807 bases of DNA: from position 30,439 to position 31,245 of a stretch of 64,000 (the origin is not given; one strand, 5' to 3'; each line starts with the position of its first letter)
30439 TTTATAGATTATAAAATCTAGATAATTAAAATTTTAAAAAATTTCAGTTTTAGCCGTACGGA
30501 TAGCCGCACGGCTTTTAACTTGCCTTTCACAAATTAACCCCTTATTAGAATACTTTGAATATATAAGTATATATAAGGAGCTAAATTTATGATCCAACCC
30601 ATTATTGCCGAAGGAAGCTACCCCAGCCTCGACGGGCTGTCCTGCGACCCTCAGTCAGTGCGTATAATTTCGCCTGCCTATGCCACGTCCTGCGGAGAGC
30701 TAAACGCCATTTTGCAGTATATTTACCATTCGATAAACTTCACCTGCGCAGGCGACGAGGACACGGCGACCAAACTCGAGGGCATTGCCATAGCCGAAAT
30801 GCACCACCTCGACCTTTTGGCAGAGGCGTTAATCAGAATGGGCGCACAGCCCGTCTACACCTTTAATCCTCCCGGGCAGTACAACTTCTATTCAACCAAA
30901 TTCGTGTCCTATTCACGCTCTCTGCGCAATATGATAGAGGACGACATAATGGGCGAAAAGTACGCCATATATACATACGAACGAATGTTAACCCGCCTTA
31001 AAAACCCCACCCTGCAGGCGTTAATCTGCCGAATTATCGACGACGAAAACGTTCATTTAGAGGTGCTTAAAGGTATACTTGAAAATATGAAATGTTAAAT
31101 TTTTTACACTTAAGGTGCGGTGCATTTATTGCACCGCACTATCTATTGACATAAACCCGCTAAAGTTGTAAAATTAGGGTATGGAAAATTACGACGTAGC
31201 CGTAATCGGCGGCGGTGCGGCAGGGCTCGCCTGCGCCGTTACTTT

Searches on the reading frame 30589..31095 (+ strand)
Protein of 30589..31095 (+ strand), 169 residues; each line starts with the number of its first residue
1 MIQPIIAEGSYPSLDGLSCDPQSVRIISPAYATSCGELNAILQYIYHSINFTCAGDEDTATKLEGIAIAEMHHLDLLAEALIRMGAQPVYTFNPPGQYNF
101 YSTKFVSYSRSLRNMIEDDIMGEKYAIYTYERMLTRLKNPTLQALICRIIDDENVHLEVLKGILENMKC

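Call 62: search_protein_families(library=ncbifam, proteins=[window:30589-31095:+], max_evalue=0.00001)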
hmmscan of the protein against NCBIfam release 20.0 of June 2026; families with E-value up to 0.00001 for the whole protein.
window:30589-31095:+ (169 aa): 1 family
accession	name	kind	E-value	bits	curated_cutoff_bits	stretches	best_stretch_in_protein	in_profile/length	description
NF058679.1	EncB_fam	subfamily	2.4e-07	30.8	90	1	113-164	22-73/117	encapsulin nanocompartment ferritin-likeEncB family encapsulin nanocompartment ferritin-like cargo protein cargo protein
